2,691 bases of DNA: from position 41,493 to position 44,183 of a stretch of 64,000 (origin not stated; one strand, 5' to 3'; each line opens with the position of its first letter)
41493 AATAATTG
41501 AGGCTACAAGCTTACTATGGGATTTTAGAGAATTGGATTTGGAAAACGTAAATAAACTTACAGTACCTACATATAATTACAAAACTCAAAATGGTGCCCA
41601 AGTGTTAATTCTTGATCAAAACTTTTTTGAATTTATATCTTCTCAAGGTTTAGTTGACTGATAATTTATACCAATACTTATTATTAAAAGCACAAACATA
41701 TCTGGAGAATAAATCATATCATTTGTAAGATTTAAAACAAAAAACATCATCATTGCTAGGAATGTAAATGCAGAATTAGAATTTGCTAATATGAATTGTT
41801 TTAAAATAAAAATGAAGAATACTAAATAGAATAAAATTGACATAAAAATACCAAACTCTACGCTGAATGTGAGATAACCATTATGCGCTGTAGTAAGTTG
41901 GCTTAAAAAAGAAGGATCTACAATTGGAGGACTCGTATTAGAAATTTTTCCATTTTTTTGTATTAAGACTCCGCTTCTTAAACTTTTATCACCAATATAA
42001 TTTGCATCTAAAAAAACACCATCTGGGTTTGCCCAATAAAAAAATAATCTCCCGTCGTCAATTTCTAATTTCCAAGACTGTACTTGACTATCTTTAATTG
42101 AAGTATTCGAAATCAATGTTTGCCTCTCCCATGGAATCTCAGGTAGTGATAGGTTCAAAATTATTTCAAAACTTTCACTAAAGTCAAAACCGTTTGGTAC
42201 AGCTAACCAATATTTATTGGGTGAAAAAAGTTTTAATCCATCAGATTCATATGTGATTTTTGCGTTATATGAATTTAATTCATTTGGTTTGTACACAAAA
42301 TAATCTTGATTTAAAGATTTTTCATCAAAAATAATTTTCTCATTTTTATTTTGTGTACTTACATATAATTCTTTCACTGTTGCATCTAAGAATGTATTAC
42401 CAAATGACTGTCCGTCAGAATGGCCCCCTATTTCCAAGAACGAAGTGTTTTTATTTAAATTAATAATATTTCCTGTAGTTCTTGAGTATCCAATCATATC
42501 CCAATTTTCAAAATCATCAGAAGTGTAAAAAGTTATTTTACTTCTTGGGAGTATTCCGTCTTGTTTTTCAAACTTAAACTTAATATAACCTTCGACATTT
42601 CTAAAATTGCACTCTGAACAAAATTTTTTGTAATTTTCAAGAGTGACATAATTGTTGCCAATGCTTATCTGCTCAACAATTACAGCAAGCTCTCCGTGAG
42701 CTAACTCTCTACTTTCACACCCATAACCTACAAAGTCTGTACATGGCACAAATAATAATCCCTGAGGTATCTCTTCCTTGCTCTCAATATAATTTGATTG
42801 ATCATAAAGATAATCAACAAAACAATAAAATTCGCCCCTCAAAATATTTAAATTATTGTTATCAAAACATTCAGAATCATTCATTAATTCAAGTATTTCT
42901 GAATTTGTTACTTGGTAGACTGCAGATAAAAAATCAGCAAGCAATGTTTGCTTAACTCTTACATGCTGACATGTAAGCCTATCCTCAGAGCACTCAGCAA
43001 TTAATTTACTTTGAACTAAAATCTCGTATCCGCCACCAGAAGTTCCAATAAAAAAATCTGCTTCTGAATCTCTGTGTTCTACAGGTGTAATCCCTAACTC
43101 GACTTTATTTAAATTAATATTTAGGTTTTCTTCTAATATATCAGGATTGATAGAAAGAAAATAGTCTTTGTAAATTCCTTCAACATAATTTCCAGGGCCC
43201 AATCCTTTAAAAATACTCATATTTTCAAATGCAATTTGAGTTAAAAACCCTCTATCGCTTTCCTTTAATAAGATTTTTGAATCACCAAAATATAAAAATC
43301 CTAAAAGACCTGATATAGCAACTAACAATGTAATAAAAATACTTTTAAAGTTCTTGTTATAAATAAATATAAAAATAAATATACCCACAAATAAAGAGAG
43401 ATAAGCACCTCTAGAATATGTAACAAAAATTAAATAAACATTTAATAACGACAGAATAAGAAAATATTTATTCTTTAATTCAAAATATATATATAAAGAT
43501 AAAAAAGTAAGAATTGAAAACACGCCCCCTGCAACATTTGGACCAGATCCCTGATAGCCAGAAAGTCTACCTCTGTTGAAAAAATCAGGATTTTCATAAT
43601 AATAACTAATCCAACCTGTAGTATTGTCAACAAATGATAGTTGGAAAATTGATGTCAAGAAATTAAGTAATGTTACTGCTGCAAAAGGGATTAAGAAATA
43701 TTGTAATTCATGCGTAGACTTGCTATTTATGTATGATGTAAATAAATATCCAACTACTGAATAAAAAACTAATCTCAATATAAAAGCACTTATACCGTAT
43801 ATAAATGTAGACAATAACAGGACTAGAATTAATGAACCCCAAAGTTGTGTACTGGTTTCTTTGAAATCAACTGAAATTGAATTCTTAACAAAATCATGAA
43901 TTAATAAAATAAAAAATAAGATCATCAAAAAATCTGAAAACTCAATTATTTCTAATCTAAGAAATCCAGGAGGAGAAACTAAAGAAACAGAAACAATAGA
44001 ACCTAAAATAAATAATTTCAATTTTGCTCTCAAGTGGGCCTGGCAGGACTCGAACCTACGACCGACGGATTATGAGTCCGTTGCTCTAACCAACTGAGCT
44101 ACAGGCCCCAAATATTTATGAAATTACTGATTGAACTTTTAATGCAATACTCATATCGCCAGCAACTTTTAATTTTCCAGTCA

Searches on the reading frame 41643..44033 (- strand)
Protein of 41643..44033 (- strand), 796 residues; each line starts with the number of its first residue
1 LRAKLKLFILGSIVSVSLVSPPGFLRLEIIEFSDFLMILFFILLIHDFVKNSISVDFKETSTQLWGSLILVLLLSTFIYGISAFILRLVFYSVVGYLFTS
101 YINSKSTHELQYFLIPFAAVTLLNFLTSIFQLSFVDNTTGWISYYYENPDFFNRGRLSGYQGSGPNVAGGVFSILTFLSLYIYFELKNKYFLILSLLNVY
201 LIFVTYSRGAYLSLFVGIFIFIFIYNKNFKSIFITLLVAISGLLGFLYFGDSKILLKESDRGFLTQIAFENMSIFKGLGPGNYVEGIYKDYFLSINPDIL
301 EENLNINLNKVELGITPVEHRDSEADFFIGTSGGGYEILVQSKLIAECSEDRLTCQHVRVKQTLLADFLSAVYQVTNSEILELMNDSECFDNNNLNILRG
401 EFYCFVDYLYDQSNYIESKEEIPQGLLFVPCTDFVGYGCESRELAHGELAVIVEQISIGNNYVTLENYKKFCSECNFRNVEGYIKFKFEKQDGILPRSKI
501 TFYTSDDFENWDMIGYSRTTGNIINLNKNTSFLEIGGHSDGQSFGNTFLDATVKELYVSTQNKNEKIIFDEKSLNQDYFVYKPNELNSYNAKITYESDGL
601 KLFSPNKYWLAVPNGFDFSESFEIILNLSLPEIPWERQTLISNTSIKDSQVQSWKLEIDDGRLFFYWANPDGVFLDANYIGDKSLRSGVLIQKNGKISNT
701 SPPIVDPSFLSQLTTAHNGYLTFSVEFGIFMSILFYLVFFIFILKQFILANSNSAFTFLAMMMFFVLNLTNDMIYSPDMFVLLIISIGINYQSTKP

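Call 35: search_protein_families(library=pfam, proteins=[window:41643-44033:-])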
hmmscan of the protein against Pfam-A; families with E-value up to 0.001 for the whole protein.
window:41643-44033:- (796 aa): 1 family
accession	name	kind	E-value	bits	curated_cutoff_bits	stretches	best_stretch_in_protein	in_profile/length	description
PF04932.20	Wzy_C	-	2.7e-06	27.7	31.7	1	194-255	2-65/149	O-Antigen ligase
